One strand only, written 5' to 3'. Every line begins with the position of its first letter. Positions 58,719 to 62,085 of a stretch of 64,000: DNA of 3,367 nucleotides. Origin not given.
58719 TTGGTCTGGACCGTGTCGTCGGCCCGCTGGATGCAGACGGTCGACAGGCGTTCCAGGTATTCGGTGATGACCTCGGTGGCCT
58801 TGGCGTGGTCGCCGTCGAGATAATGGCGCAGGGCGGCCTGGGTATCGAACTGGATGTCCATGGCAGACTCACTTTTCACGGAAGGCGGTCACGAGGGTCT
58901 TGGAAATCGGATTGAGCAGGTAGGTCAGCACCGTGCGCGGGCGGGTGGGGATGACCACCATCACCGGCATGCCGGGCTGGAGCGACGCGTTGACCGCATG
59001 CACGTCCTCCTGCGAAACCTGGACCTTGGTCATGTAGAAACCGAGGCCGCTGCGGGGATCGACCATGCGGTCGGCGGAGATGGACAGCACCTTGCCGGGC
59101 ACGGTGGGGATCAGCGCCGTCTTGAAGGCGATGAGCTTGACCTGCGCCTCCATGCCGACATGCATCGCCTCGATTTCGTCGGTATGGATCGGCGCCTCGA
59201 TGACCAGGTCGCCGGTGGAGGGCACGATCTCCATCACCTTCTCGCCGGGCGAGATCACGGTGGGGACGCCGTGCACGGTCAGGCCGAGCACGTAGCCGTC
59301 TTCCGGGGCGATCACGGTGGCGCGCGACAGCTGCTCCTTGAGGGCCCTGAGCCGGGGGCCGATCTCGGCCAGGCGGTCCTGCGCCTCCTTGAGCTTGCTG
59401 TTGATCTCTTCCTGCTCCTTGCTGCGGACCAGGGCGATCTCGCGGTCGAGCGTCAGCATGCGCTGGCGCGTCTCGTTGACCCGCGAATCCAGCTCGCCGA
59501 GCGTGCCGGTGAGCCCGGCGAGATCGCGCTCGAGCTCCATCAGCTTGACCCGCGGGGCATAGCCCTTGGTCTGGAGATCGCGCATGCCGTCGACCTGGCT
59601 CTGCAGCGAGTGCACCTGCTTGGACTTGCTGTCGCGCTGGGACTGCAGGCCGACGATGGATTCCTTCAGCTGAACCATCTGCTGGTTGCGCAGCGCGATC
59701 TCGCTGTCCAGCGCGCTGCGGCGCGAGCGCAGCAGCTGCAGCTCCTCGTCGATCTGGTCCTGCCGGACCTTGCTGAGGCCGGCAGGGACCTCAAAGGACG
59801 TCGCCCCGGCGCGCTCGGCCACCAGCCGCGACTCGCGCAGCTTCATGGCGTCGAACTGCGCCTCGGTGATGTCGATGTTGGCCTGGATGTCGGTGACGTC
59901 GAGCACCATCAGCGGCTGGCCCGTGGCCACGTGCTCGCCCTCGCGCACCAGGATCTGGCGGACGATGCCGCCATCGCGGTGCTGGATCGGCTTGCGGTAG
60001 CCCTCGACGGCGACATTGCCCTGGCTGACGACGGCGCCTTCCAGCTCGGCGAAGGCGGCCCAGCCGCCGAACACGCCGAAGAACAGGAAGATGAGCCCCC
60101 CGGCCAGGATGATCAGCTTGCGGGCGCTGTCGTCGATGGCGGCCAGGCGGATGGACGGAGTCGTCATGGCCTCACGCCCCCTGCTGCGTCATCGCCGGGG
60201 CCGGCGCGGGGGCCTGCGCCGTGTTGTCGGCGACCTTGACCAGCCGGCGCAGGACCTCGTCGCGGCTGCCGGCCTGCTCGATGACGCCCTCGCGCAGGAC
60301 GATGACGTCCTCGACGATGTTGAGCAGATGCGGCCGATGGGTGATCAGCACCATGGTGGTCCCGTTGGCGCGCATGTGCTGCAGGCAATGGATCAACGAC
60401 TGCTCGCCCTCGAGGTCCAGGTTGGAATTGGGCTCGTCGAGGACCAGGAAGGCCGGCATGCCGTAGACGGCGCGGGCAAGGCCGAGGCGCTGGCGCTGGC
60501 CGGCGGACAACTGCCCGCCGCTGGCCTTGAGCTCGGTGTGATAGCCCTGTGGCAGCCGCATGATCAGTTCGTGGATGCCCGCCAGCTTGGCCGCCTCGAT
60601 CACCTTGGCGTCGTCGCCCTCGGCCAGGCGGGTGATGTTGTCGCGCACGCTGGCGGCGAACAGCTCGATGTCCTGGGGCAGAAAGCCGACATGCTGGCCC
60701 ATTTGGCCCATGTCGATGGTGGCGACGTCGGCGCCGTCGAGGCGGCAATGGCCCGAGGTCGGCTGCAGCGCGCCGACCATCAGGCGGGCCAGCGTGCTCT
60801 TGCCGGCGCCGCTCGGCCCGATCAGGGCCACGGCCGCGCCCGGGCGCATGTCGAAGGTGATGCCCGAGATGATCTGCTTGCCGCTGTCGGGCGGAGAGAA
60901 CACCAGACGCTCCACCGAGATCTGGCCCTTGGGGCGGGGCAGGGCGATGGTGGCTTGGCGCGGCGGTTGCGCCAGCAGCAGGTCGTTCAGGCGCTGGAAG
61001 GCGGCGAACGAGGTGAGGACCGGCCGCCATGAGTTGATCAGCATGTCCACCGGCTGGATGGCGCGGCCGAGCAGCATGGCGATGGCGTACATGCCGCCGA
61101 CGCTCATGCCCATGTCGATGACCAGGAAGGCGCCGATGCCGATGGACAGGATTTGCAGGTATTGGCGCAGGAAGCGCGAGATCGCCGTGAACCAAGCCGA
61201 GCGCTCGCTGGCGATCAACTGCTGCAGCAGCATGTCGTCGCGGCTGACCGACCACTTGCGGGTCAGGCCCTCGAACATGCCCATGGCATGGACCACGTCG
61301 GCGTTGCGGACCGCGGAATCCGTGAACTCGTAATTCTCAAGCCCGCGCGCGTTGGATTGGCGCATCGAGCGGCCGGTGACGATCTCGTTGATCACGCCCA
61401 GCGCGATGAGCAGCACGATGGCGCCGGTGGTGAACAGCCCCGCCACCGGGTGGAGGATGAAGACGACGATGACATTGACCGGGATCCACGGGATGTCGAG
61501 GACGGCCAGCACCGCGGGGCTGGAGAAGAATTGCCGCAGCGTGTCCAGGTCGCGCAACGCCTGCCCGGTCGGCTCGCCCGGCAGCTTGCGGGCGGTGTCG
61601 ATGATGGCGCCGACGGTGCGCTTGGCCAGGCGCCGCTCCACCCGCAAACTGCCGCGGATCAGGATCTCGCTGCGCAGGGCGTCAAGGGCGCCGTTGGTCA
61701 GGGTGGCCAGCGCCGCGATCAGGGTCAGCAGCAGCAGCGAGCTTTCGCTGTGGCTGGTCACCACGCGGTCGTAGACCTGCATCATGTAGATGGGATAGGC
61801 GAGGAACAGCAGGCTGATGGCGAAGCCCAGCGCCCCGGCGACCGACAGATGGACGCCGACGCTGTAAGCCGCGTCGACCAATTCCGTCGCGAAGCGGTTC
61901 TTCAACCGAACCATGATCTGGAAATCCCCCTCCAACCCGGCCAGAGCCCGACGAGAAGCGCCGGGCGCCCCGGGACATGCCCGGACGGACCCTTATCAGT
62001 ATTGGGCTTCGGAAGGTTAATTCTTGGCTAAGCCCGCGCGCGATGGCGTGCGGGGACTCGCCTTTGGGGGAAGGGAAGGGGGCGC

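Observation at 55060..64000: Candidate glycosylation-coupled type I secretion module: RTX-like repeat substrate, PrtD-type ABC, HlyD, HMW1C-like GT41, MT-TPR-GT9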

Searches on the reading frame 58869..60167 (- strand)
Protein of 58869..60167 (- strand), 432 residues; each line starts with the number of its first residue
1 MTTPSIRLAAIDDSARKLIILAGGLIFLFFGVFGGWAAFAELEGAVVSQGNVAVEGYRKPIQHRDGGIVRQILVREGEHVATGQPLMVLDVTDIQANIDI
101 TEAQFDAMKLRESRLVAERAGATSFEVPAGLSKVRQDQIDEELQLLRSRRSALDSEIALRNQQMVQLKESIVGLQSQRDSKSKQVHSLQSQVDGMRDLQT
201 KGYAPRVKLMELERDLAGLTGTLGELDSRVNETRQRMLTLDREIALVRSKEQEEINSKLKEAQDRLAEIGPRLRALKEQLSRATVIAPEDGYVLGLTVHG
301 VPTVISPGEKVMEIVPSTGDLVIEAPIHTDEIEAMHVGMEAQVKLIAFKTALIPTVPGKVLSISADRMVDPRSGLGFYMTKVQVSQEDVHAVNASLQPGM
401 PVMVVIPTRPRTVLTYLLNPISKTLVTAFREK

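Call 5: search_protein_families(library=pfam, proteins=[window:58869-60167:-], max_evalue=0.01)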
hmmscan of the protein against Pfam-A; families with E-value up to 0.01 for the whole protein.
window:58869-60167:- (432 aa): 7 families
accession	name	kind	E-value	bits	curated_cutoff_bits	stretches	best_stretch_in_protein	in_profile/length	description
PF13437.12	HlyD_3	-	1.2e-15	58.6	22.2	1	284-397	1-104/106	HlyD family secretion protein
PF16576.10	HlyD_D23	-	1.2e-08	35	30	1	248-360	68-181/214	Barrel-sandwich domain of CusB or HlyD membrane-fusion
PF13533.13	Biotin_lipoyl_2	-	0.00073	19.8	29.8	1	66-90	8-32/32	Biotin-lipoyl like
PF00364.28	Biotin_lipoyl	-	0.0037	17.5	22.1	0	61-89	45-73/73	Biotin-requiring enzyme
PF17060.10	MPS2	-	0.005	16.4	28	1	138-279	135-265/395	Monopolar spindle protein 2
PF10303.14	DUF2408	-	0.0067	17.4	25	0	225-274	3-53/130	Protein of unknown function (DUF2408)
PF12325.13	TMF_TATA_bd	-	0.0079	16.7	29.1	1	152-236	16-100/115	TATA element modulatory factor 1 TATA binding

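Call 6: search_protein_families(library=ncbifam, proteins=[window:58869-60167:-], max_evalue=0.01)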
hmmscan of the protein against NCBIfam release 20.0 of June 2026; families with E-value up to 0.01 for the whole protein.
window:58869-60167:- (432 aa): 16 families
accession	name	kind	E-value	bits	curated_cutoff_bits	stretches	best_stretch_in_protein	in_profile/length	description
TIGR01843.1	type_I_hlyD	subfamily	2.9e-107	359.3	208.65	1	20-432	5-422/422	HlyD family type I secretion periplasmic adaptor subunit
TIGR01730.1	RND_mfp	subfamily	6.6e-15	54.9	94.9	2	249-409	101-247/322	efflux RND transporter periplasmic adaptor subunit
TIGR00998.1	8a0101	subfamily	1.5e-13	50.4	390.8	1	28-351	14-271/334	EmrA/EmrK family multidrug efflux transporter periplasmic adaptor subunit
TIGR03794.1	NHLM_micro_HlyD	equivalog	4.1e-12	45.7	156.2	1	35-365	35-338/421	NHLP bacteriocin system secretion protein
TIGR01000.1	bacteriocin_acc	subfamily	2.3e-09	36.7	258.85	1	149-365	174-401/457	bacteriocin secretion accessory protein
TIGR02971.1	heterocyst_DevB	subfamily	6.2e-09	35.7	129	1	69-357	27-276/327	ABC exporter membrane fusion protein, DevB family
NF007785.0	PRK10476.1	equivalog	2e-07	30.2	376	1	241-366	163-287/347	multidrug transporter subunit MdtN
NF007850.1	PRK10559.1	equivalog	1.6e-06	27.5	400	1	245-353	110-216/303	p-hydroxybenzoic acid efflux pump subunit AaeA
TIGR02169.1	SMC_prok_A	equivalog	3.2e-06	25.2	729.4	1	93-279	763-947/1165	chromosome segregation protein SMC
NF011715.0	PRK15136.1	equivalog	6.4e-06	25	563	1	261-343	194-274/390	multidrug efflux MFS transporter periplasmic adaptor subunit EmrA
NF045487.1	ASRP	equivalog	9.8e-06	24.4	300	1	133-280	309-438/593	archaea-specific SMC-related protein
TIGR02168.1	SMC_prok_B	equivalog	1.4e-05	23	567.35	1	129-281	751-899/1181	chromosome segregation protein SMC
NF002939.0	PRK03598.1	equivalog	3.4e-05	23.2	393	1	27-165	14-143/332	secretion protein HlyD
NF003034.1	PRK03918.1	equivalog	4.7e-05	21.6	700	1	131-278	223-366/878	DNA double-strand break repair ATPase Rad50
TIGR04523.1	Mplasa_alph_rch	subfamily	0.0012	16.8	270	1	137-278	380-524/745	helix-rich protein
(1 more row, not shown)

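Call 92: search_dna_similar(query=window:58869-60167:-, collection=plasmids, mode=protein, max_evalue=1e-40, max_rows=30)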
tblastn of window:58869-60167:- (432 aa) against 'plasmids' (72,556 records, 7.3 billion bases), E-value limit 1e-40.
Records with a match: 427; places in all: 630; records where one place covers at least 80% of the query: 426.
Best place of each record, by identity: <60% 427.
By first word of the organism name: Sinorhizobium 82; Rhizobium 72; Phaeobacter 58; Pseudosulfitobacter 33; Azospirillum 16; Ensifer 15; Sphingobium 12; Shinella 11; Sulfitobacter 11; Leisingera 11; and 43 more.
By predicted mobility (MOB-suite, as given by PLSDB): non-mobilizable 300; mobilizable 70; conjugative 57.
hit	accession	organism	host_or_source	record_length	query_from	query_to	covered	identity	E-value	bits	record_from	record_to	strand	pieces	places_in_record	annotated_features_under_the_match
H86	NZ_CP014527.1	Haematospirillum jordaniae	Homo sapiens,Blood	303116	42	432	91%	36.4%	1e-66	238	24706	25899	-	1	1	HlyD family type I secretion periplasmic adaptor subunit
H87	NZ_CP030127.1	Indioceanicola profundi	sediment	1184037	42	431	90%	35.6%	4e-72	253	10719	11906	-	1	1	none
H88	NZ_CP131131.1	Shinella zoogloeoides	isolate,Activated charcoal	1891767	41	432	91%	34.4%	2e-52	196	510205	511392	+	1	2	none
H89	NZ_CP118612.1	Ensifer adhaerens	Pure isolate,Rhizosphere of Cyperus ...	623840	42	432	91%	34.3%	1e-60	220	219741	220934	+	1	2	HlyD family type I secretion periplasmic adaptor subunit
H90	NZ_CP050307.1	Rhizobium lusitanum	Oxytropis pumilio,cell culture,root ...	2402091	41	432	91%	34.2%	8e-59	215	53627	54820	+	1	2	none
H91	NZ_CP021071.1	Mesorhizobium sp. WSM1497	Biserrula pelecinus L.,cell ...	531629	41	432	91%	33.9%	2e-56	207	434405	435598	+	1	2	HlyD family type I secretion periplasmic adaptor subunit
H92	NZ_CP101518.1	Ensifer adhaerens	cell cuture,rhizosphere soil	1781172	41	432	91%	33.9%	7e-55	203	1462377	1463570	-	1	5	none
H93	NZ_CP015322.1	Mesorhizobium amorphae CCNWGS0123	Robinia pseudoacacia,cell culture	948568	41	432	91%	33.7%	3e-59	216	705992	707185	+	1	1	HlyD family type I secretion periplasmic adaptor subunit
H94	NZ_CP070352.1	Ensifer sp. PDNC004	cell culture,Plastic debris in ...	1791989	42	429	90%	34.0%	1e-57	211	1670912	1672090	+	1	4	none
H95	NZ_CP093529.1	Shinella zoogloeoides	-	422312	41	432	91%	33.7%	1e-50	191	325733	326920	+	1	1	HlyD family type I secretion periplasmic adaptor subunit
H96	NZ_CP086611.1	Shinella zoogloeoides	-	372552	41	432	91%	33.7%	3e-50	190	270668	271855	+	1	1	HlyD family type I secretion periplasmic adaptor subunit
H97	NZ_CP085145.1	Sulfitobacter dubius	cell culture,Sediment from the Channel ...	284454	42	432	91%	33.7%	1e-55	206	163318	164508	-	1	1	HlyD family type I secretion periplasmic adaptor subunit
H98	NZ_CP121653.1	Rhizobium sp. CB3171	Calliandra calothyrsus,cell culture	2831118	42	432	91%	33.6%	5e-57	210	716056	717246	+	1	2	record has no annotation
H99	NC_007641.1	Rhodospirillum rubrum ATCC 11170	-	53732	42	432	91%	33.6%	5e-63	227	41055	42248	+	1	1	HlyD family type I secretion periplasmic adaptor subunit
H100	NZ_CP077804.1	Rhodospirillum rubrum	cell culture,culture collection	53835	42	432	91%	33.6%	5e-63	227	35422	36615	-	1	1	HlyD family type I secretion periplasmic adaptor subunit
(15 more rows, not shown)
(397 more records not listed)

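Call 93: get_annotated_region(hit=H86, flank=9000)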
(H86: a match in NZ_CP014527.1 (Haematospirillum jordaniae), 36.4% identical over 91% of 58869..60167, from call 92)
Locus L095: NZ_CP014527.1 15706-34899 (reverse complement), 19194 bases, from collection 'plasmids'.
description: Haematospirillum jordaniae strain H5569 plasmid unnamed 2, complete sequence
organism: Haematospirillum jordaniae (NCBI taxid 1549855)
taxonomy: Bacteria; Pseudomonadota; Alphaproteobacteria; Rhodospirillales; Novispirillaceae; Haematospirillum; Haematospirillum jordaniae
host: -; source: Homo sapiens,Blood; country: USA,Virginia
typing (MOB-suite, as given by PLSDB): non-mobilizable; replicon rep_cluster_886
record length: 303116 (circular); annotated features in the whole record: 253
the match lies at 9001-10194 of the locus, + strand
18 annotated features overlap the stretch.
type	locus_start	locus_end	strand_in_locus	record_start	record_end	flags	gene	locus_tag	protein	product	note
CDS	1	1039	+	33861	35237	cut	-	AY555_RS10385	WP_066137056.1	aminotransferase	-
CDS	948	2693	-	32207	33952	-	betA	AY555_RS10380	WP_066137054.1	choline dehydrogenase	GO:0019285 - glycine betaine biosynthetic process from choline [Evidence IEA]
CDS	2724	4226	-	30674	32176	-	betB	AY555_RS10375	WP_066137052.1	betaine-aldehyde dehydrogenase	GO:0019285 - glycine betaine biosynthetic process from choline [Evidence IEA]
CDS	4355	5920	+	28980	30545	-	-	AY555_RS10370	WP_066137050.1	BCCT family transporter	GO:0071705 - nitrogen compound transport [Evidence IEA]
CDS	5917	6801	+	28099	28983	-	rfbA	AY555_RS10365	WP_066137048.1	glucose-1-phosphate thymidylyltransferase RfbA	GO:0019305 - dTDP-rhamnose biosynthetic process [Evidence IEA]; GO:0009243 - O antigen biosynthetic process [Evidence ...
CDS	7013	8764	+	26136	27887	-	-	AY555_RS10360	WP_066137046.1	type I secretion system permease/ATPase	-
CDS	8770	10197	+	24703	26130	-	-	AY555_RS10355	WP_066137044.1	HlyD family type I secretion periplasmic adaptor subunit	GO:0030253 - protein secretion by the type I secretion system [Evidence IEA]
CDS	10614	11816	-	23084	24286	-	-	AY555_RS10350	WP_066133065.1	RNA-guided endonuclease TnpB family protein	-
CDS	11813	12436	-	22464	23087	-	-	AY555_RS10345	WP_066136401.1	IS607 family transposase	-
CDS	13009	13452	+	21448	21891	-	-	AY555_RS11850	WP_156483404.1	hypothetical protein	-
CDS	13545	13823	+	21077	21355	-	-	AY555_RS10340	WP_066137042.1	type II toxin-antitoxin system RelE/ParE family toxin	-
CDS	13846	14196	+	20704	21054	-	-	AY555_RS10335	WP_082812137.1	HigA family addiction module antitoxin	-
CDS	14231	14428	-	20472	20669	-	-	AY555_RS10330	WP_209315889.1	helix-turn-helix domain-containing protein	GO:0006310 - DNA recombination [Evidence IEA]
CDS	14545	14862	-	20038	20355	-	-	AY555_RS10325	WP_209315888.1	DNA cytosine methyltransferase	-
CDS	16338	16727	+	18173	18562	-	-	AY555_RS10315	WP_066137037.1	hypothetical protein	-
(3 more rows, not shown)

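Call 94: get_annotated_region(hit=H87, flank=9000)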
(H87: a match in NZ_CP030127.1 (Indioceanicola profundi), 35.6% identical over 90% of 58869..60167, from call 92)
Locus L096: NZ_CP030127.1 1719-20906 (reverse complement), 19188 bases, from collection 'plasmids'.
description: Indioceanicola profundi strain SCSIO 08040 plasmid unnamed1, complete sequence
organism: Indioceanicola profundi (NCBI taxid 2220096)
taxonomy: Bacteria; Pseudomonadota; Alphaproteobacteria; Rhodospirillales; Azospirillaceae; Indioceanicola; Indioceanicola profundi
host: -; source: sediment; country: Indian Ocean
typing (MOB-suite, as given by PLSDB): non-mobilizable
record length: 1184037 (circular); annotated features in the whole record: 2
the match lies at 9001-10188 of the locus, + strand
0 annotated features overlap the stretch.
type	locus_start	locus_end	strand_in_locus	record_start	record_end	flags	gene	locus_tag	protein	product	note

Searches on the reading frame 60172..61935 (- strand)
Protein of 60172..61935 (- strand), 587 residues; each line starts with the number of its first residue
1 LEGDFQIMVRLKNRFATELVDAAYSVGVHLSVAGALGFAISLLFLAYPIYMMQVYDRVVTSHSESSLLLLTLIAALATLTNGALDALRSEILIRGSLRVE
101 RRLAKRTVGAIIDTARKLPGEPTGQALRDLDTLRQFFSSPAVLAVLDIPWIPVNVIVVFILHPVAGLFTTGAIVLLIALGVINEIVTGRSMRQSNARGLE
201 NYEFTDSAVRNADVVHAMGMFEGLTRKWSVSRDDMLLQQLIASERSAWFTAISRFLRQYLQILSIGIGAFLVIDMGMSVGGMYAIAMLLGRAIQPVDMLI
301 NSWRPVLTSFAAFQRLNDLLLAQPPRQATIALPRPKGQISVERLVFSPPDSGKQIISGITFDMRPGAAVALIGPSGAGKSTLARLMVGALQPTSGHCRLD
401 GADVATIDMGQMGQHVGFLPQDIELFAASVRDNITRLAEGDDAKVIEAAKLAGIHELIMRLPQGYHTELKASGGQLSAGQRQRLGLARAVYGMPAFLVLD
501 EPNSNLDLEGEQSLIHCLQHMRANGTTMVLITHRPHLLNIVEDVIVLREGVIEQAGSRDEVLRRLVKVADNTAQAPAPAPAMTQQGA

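Call 5: search_protein_families(library=pfam, proteins=[window:60172-61935:-], max_evalue=0.01)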
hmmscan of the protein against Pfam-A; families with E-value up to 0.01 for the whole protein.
window:60172-61935:- (587 aa): 7 families
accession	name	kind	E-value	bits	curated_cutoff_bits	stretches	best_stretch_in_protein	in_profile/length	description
PF00005.33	ABC_tran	-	3.1e-30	106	25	1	357-503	2-136/137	ABC transporter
PF00664.28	ABC_membrane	-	3.5e-12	47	28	1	35-290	6-268/274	ABC transporter transmembrane region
PF13304.12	AAA_21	-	4.5e-06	27.4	27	0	475-539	237-304/304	AAA domain, putative AbiEii toxin, Type IV TA system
PF13401.12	AAA_22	-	3.5e-05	24.6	27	1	368-533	7-123/130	AAA domain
PF02463.25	SMC_N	-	0.00038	20.4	40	1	192-545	101-209/220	RecF/RecN/SMC N terminal domain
PF13555.12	AAA_29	-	0.0035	17.5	27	1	360-382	16-38/61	P-loop containing region of AAA domain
PF13191.12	AAA_16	-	0.0054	17.7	32.6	0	367-500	25-139/167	AAA ATPase domain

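Call 6: search_protein_families(library=ncbifam, proteins=[window:60172-61935:-], max_evalue=0.01)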
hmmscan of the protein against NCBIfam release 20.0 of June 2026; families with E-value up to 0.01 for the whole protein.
window:60172-61935:- (587 aa): 189 families (the best 25 are shown)
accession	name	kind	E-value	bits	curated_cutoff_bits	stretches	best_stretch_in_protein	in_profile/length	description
TIGR01842.1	type_I_sec_PrtD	subfamily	5.1e-182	606.2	510.15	1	31-565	9-544/544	type I secretion system permease/ATPase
TIGR03375.1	type_I_sec_LssB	subfamily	2.1e-108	363.5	693.1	1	37-566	158-693/696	type I secretion system permease/ATPase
TIGR01846.1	type_I_sec_HlyB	subfamily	1.2e-78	265.1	725.55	1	37-564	148-681/694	type I secretion system permease/ATPase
TIGR03796.1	NHLM_micro_ABC1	equivalog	6.6e-70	236.2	853.3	1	28-563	154-700/710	NHLP family bacteriocin export ABC transporter peptidase/permease/ATPase subunit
TIGR00958.1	3a01208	subfamily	1.3e-59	202.2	874.6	1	247-561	385-700/711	antigen peptide transporter 2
TIGR02857.1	CydD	equivalog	6e-58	197.1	435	2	309-547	290-529/529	thiol reductant ABC exporter subunit CydD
TIGR02868.1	CydC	equivalog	1.9e-57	195.1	329.05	1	139-535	132-530/530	thiol reductant ABC exporter subunit CydC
TIGR03797.1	NHLM_micro_ABC2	equivalog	3.2e-56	191.2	709.4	1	29-563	137-673/686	NHLP bacteriocin export ABC transporter permease/ATPase subunit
TIGR02204.1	MsbA_rel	hypoth_equivalog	2.4e-54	185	780.4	1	173-563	164-563/576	ABC transporter, permease/ATP-binding protein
TIGR02203.1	MsbA_lipidA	equivalog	2.7e-54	184.6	602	1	172-564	161-558/572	lipid A export permease/ATP-binding protein MsbA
TIGR01193.1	bacteriocin_ABC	subfamily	1e-53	182.9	523.85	1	189-563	317-697/708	peptide cleavage/export ABC transporter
NF010178.0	PRK13657.1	equivalog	6.2e-50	170.2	733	1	155-565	141-560/588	glucan ABC transporter ATP-binding protein/ permease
NF045513.1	HepA_fam_ABC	equivalog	3.5e-47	161.2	725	1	130-564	162-598/610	heterocyst formation ABC transporter subunit HepA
NF008055.0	PRK10789.1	equivalog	4.8e-45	154.1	845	1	261-563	256-559/590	SmdA family multidrug ABC transporter permease/ATP-binding protein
NF008379.0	PRK11174.1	equivalog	1.3e-44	152.9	684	1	334-562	345-571/588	heme ABC transporter permease/ATP-binding protein CydD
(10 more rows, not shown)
